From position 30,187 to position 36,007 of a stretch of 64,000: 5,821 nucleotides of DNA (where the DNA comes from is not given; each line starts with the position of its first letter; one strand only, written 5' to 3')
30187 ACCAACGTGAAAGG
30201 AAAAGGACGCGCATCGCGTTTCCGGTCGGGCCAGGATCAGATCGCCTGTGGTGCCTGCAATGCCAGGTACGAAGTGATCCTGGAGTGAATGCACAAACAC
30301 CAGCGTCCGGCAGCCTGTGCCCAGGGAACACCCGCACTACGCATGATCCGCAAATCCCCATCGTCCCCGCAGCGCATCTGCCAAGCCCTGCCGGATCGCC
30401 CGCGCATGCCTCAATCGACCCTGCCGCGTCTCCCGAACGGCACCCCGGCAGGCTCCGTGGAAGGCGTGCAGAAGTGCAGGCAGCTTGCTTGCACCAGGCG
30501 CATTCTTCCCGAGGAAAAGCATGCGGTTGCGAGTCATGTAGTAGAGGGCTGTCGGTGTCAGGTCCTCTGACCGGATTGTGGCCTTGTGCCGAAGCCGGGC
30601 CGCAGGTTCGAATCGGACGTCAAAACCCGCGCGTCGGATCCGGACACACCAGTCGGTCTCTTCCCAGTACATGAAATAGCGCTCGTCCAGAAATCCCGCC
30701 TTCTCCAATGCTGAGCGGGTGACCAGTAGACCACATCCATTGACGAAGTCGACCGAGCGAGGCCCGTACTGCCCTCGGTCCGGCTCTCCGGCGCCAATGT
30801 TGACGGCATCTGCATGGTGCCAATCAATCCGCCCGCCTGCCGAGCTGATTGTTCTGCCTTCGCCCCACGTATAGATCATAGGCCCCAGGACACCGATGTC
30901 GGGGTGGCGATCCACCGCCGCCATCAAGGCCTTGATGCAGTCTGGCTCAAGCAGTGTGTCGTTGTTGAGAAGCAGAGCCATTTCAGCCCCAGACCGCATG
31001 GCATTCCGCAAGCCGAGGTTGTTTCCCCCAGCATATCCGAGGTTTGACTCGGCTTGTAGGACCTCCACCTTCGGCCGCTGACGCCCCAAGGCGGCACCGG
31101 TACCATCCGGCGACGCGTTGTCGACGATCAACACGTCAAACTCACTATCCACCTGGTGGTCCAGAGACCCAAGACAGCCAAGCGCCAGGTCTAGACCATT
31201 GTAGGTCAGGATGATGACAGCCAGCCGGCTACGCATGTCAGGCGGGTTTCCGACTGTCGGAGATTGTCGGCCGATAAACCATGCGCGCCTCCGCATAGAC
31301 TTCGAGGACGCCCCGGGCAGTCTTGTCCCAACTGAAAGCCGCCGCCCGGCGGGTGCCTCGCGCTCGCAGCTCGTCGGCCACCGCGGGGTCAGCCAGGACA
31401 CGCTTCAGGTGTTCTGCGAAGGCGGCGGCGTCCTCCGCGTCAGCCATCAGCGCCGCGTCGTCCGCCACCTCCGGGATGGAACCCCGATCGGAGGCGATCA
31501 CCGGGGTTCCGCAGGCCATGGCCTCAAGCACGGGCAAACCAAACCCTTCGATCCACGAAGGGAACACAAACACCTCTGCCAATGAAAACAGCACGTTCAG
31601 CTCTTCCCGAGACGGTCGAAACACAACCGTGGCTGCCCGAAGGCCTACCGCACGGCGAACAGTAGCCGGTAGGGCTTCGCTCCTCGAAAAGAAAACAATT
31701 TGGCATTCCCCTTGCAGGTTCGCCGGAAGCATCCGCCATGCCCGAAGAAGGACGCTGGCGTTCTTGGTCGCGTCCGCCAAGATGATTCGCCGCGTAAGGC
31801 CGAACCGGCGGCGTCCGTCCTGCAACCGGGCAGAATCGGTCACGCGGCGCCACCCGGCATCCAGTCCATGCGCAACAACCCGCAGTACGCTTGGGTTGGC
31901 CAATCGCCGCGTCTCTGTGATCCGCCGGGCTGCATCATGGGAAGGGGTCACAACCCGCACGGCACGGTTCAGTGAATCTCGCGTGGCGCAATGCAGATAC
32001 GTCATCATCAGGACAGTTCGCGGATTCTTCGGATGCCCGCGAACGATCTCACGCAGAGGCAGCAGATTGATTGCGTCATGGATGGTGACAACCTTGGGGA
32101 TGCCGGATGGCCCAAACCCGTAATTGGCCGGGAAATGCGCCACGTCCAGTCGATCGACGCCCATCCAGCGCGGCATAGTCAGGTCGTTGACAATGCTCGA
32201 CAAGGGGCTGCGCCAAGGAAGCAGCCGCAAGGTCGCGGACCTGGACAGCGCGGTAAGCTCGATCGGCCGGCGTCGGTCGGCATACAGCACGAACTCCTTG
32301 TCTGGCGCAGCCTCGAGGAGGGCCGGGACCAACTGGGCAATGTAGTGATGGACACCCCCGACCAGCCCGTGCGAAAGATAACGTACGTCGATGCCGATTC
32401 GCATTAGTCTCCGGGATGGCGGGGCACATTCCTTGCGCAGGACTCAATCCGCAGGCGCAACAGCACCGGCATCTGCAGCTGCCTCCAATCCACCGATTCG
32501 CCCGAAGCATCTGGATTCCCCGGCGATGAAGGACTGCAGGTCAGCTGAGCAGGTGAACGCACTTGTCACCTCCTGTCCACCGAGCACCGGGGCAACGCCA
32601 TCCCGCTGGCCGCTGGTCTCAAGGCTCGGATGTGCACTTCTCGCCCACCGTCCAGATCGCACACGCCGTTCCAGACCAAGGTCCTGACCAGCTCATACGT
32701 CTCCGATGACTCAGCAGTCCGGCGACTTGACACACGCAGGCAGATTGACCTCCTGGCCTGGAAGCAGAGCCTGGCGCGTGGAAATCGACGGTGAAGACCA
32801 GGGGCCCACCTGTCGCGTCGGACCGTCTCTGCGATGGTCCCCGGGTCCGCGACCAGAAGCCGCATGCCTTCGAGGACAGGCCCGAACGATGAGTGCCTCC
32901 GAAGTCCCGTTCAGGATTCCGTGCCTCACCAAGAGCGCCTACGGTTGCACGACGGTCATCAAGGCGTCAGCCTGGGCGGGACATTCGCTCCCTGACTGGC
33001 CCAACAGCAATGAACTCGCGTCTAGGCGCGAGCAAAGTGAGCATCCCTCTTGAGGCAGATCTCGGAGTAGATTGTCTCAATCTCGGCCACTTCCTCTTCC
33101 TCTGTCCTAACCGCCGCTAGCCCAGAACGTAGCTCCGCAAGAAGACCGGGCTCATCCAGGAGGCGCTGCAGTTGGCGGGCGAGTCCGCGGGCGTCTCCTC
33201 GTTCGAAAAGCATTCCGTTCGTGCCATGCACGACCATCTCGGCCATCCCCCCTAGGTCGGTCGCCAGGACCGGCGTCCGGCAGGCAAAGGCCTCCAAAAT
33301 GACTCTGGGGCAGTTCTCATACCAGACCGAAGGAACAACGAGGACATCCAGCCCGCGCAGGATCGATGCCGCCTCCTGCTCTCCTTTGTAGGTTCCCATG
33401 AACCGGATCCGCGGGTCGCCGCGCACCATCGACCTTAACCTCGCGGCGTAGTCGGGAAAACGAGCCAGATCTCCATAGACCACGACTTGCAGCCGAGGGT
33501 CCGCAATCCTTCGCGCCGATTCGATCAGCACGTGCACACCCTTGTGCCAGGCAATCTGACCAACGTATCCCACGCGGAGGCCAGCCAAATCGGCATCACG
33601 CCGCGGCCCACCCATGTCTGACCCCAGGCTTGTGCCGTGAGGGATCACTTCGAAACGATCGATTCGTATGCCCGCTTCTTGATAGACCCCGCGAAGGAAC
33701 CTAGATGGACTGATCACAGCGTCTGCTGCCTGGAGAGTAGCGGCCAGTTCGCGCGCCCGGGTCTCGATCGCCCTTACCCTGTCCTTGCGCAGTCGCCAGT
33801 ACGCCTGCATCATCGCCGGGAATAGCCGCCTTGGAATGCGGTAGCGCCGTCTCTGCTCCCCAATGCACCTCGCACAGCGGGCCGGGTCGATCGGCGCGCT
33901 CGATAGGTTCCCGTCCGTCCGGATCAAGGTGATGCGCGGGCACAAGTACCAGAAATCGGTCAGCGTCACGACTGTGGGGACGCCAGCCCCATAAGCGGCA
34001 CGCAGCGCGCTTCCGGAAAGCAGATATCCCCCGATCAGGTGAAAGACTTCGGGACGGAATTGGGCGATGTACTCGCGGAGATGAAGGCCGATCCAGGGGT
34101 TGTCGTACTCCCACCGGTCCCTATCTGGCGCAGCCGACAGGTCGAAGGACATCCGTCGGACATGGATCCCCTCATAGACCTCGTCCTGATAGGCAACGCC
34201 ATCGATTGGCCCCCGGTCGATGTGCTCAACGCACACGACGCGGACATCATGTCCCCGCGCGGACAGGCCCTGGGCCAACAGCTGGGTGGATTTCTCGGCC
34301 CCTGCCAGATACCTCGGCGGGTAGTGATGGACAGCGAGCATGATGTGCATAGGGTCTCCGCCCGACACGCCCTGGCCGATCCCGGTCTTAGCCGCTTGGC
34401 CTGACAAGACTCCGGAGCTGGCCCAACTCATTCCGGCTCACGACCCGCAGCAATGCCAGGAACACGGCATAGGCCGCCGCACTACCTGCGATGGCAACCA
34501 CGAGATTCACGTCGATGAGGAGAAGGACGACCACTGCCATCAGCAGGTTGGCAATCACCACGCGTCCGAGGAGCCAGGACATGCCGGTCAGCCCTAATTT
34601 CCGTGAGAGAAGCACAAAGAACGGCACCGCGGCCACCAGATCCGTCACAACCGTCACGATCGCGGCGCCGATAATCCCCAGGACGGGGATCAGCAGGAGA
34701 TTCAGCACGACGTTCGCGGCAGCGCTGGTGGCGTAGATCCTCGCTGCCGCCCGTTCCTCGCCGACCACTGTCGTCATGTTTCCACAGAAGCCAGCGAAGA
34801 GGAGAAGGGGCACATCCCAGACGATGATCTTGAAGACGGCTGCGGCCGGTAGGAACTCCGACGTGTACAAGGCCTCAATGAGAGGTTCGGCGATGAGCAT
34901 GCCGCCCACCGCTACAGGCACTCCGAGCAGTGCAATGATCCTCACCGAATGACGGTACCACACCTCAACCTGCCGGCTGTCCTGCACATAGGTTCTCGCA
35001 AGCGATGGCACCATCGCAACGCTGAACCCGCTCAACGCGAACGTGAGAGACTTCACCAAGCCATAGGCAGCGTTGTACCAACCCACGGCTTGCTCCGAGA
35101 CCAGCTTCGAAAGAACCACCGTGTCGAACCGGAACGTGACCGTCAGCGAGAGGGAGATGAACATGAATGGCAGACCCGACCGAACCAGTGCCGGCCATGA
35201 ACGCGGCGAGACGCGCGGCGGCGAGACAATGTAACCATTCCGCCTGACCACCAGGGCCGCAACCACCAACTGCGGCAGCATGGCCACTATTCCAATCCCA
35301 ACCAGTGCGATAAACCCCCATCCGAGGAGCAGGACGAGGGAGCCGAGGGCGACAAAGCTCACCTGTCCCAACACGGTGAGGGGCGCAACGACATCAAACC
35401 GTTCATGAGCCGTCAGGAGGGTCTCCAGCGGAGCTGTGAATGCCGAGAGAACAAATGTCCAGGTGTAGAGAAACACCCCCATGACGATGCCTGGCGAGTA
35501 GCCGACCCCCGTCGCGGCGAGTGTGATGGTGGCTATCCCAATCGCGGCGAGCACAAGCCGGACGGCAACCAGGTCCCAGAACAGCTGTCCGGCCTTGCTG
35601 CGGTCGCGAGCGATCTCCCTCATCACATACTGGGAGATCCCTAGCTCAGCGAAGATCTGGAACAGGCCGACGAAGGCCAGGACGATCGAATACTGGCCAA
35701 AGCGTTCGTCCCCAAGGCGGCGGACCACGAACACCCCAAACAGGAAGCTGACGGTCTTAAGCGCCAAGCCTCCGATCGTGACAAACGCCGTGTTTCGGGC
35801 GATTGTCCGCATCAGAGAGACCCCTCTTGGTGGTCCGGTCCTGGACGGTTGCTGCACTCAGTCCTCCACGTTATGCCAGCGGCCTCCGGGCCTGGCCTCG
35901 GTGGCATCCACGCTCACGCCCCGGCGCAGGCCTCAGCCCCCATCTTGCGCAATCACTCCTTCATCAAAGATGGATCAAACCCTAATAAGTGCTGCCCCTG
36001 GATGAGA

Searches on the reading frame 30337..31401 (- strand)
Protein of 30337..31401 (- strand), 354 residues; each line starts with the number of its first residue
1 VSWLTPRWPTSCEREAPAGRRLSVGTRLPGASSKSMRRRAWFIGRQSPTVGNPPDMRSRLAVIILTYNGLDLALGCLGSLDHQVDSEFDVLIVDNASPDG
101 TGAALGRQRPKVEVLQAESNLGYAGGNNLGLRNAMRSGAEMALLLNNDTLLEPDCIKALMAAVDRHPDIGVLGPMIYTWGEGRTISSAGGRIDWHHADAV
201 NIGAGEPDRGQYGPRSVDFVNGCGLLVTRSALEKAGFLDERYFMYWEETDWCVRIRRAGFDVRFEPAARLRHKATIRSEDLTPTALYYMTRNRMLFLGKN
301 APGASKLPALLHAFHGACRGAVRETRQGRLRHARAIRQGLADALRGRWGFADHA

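Call 8: search_protein_families(library=pfam, proteins=[window:30337-31401:-], max_evalue=0.001)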
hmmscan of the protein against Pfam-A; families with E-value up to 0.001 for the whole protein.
window:30337-31401:- (354 aa): 3 families
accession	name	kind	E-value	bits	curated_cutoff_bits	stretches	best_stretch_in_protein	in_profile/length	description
PF00535.33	Glycos_transf_2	-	3.3e-16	60.1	23.3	1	62-209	2-141/168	Glycosyl transferase family 2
PF13641.12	Glyco_tranf_2_3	-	8.1e-10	39.5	27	1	60-274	3-213/230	Glycosyltransferase like family 2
PF13632.12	Glyco_trans_2_3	-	4e-07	30.5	27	1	143-270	3-121/198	Glycosyl transferase family group 2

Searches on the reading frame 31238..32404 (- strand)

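Call 8: search_protein_families(library=pfam, proteins=[window:31238-32404:-], max_evalue=0.001)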
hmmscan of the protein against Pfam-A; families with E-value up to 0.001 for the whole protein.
window:31238-32404:- (388 aa): 5 families
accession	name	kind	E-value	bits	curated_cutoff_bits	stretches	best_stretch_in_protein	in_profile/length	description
PF13692.12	Glyco_trans_1_4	-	3.1e-24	86.3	27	1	212-339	13-142/142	Glycosyl transferases group 1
PF00534.26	Glycos_transf_1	-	1.3e-23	83.9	26.4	1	212-350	26-169/172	Glycosyl transferases group 1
PF20706.3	GT4-conflict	-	6.9e-11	42.2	26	1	245-365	248-384/385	Family 4 Glycosyltransferase in conflict systems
PF13524.12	Glyco_trans_1_2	-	1.3e-07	32.1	25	1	290-364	65-140/144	Glycosyl transferase-like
PF13439.12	Glyco_transf_4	-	3.7e-07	30.8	28.5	1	15-182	1-167/170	Glycosyltransferase Family 4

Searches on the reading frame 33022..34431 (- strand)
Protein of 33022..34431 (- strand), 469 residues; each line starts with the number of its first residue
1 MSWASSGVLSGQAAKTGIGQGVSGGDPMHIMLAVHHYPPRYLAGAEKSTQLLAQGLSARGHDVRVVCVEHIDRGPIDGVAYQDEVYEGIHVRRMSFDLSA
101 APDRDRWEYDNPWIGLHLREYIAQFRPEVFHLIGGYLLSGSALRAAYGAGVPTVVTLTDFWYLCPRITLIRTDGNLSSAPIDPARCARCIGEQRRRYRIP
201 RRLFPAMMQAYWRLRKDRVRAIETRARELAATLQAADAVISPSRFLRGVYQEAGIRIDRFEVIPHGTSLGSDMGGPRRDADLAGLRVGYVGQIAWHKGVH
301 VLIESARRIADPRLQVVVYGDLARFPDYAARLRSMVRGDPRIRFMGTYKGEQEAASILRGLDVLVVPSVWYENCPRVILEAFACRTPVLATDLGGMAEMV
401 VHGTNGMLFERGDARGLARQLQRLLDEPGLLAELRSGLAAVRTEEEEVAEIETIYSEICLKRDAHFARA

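Call 8: search_protein_families(library=pfam, proteins=[window:33022-34431:-], max_evalue=0.001)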
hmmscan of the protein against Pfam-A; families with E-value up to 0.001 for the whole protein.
window:33022-34431:- (469 aa): 6 families
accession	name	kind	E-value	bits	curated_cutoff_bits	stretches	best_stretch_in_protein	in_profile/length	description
PF13692.12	Glyco_trans_1_4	-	6.7e-32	111.1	27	1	286-426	3-141/142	Glycosyl transferases group 1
PF00534.26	Glycos_transf_1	-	2.8e-26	92.5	26.4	1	287-434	18-165/172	Glycosyl transferases group 1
PF13439.12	Glyco_transf_4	-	1.2e-15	58.4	28.5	1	44-267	3-166/170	Glycosyltransferase Family 4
PF13579.12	Glyco_trans_4_4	-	3.9e-14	53.7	29.7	1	44-266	2-158/158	Glycosyl transferase 4-like domain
PF13524.12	Glyco_trans_1_2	-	0.0002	21.7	25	1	302-442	5-130/144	Glycosyl transferase-like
PF20706.3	GT4-conflict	-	0.00071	19.1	26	0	217-400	128-320/385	Family 4 Glycosyltransferase in conflict systems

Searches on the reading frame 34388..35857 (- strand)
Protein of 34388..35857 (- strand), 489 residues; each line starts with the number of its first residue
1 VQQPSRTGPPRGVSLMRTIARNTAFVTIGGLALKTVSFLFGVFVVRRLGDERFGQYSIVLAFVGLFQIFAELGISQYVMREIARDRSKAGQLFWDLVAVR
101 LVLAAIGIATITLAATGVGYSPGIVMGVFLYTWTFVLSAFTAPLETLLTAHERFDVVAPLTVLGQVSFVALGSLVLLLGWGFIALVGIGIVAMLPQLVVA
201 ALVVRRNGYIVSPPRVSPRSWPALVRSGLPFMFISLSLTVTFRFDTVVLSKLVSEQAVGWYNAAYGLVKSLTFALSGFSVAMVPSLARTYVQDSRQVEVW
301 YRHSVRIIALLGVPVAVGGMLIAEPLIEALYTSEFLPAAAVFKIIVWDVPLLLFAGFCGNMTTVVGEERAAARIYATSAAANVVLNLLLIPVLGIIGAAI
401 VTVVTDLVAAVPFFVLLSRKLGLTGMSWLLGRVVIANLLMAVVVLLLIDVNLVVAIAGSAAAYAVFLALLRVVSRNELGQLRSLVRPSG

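Call 9: search_protein_families(library=pfam, proteins=[window:34388-35857:-], max_evalue=0.001)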
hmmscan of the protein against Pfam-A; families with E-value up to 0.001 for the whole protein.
window:34388-35857:- (489 aa): 2 families
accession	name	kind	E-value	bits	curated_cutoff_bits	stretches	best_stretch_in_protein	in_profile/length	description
PF01943.22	Polysacc_synt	-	5e-31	108.6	28.2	1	20-289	2-273/274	Polysaccharide biosynthesis protein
PF13440.11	Polysacc_synt_3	-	4.3e-28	98.8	23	1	45-339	3-292/293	Polysaccharide biosynthesis protein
